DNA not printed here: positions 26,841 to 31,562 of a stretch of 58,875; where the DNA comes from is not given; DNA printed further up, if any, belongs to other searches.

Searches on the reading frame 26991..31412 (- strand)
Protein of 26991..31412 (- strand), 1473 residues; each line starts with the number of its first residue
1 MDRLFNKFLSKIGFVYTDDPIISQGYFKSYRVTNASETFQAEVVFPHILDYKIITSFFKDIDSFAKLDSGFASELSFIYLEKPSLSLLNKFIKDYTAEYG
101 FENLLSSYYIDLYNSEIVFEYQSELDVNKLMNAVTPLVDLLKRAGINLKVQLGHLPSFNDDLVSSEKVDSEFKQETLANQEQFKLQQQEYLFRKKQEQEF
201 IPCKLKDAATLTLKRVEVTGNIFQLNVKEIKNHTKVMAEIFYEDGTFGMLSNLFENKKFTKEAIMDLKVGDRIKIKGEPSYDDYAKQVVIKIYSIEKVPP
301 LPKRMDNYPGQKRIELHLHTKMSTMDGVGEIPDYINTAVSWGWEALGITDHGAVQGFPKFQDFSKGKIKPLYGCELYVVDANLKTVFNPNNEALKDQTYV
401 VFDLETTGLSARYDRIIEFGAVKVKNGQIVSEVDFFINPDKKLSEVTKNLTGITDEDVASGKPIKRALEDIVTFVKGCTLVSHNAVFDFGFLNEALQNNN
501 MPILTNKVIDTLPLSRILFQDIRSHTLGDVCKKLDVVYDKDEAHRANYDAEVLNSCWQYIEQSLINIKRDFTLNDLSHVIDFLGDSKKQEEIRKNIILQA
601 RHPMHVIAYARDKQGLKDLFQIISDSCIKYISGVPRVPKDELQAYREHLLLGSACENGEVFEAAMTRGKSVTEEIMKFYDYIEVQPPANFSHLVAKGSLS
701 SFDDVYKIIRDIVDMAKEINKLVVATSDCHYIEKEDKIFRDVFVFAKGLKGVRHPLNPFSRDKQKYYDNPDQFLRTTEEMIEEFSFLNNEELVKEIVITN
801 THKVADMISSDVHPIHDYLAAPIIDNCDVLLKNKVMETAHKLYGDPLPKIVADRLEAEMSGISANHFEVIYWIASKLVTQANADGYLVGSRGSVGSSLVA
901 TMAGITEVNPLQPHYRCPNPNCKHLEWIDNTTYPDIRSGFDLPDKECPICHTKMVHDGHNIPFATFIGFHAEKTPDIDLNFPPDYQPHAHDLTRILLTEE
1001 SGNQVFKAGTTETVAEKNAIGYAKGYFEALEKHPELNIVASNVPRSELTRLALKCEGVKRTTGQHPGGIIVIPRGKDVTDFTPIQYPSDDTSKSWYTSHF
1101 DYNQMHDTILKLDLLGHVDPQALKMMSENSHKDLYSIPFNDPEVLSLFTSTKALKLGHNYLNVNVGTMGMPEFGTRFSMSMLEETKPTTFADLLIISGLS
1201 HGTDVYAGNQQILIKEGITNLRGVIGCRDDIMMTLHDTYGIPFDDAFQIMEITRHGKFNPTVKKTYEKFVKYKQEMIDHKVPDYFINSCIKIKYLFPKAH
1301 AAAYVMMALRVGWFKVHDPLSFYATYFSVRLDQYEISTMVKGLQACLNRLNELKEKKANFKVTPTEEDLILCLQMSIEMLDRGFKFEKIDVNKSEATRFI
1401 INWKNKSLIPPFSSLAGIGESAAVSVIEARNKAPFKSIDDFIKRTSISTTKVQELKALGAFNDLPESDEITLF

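Call 30: search_protein_families(library=pfam, proteins=[window:26991-31412:-], max_evalue=0.00001)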
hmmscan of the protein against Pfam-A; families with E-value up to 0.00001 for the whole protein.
window:26991-31412:- (1473 aa): 5 families
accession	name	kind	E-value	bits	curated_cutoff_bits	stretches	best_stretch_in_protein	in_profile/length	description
PF07733.18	DNA_pol3_alpha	-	7e-50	170.5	23.9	1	831-1116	3-260/260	Bacterial DNA polymerase III alpha NTPase domain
PF00929.31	RNase_T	-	6.2e-35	121.6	24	1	400-552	1-159/164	Exonuclease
PF02811.25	PHP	-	7e-26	92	26.4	1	315-393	1-76/164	PHP domain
PF17657.6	DNA_pol3_finger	-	1.2e-19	70.6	22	1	1122-1272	8-161/166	Bacterial DNA polymerase III alpha subunit finger domain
PF14579.12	HHH_6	-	1.1e-13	51.6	25.6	1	1384-1465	2-84/90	Helix-hairpin-helix motif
